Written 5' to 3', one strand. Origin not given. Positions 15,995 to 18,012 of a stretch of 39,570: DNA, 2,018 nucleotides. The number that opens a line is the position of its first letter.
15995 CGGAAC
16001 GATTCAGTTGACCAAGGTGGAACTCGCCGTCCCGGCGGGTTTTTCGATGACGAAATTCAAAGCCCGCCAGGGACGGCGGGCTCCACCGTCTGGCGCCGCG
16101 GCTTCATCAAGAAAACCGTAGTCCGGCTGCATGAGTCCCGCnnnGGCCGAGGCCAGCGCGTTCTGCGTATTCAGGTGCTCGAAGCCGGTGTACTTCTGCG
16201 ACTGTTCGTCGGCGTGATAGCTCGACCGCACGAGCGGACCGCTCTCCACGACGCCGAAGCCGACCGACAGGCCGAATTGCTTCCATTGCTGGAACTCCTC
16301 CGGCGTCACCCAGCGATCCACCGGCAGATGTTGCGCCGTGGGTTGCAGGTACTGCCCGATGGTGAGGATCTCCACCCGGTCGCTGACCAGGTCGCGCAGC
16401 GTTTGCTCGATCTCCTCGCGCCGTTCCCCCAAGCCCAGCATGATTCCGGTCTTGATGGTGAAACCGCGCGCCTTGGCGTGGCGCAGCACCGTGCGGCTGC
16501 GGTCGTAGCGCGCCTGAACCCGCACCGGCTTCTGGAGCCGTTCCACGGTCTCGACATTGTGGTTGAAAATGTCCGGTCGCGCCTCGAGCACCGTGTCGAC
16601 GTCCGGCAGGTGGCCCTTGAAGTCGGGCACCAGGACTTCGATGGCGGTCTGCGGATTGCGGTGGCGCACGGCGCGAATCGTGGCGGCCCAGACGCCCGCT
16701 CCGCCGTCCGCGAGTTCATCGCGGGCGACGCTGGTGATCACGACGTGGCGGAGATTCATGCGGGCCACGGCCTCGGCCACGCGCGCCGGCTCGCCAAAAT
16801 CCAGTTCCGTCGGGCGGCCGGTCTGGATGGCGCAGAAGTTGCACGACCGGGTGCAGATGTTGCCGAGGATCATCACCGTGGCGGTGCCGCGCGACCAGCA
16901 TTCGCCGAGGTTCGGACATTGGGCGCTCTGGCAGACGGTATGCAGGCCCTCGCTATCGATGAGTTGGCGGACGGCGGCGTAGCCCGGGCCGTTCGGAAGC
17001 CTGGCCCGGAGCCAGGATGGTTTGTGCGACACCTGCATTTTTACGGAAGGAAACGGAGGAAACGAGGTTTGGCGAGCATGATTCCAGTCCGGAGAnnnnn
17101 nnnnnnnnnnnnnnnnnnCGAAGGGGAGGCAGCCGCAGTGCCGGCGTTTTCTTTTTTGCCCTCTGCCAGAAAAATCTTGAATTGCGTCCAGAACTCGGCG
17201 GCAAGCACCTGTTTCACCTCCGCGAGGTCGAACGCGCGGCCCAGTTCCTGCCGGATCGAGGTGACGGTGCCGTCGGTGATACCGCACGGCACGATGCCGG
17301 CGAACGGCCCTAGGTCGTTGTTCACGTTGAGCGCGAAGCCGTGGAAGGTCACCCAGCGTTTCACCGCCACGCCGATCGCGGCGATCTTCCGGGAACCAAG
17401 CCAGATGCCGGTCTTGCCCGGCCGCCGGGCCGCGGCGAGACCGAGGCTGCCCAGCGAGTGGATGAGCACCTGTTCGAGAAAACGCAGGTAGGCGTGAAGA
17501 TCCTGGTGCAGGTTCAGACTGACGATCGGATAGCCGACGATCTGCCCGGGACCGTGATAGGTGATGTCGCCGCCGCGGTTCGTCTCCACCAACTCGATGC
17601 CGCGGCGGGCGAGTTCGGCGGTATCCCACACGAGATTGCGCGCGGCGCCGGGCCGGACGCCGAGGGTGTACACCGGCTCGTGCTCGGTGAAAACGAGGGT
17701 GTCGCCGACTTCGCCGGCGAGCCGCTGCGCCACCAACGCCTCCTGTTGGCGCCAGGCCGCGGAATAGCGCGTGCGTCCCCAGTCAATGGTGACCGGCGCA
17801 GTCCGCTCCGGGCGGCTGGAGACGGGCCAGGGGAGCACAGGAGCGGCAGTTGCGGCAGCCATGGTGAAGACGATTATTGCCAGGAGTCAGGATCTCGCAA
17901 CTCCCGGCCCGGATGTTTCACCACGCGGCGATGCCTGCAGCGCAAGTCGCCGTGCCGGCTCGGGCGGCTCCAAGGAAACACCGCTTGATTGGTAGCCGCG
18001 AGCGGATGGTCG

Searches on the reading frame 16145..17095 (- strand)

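Call 54: search_protein_families(library=pfam, proteins=[window:16145-17095:-], max_evalue=0.0001)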
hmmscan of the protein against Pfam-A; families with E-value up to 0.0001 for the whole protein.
window:16145-17095:- (317 aa): 2 families
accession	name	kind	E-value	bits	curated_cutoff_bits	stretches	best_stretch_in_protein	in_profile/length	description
PF04055.27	Radical_SAM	-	2.3e-19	70.6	29.5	1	75-236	1-166/166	Radical SAM superfamily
PF16881.10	LIAS_N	-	9.4e-05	23.3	27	0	21-60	57-96/96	N-terminal domain of lipoyl synthase of Radical_SAM family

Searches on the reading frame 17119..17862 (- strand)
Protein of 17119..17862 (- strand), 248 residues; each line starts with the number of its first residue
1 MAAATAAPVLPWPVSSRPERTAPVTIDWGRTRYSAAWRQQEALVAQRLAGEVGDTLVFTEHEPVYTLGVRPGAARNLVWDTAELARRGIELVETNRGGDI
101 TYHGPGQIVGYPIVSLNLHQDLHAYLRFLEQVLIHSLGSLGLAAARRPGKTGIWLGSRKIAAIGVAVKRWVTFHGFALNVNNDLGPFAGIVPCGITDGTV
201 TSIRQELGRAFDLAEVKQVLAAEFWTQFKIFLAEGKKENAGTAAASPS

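Call 54: search_protein_families(library=pfam, proteins=[window:17119-17862:-], max_evalue=0.0001)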
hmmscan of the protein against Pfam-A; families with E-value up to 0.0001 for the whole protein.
window:17119-17862:- (248 aa): 1 family
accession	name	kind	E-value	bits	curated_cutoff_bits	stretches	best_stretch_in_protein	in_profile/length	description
PF21948.1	LplA-B_cat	-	5.3e-52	177.1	27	1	33-224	2-199/200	Lipoyl protein ligase A/B catalytic domain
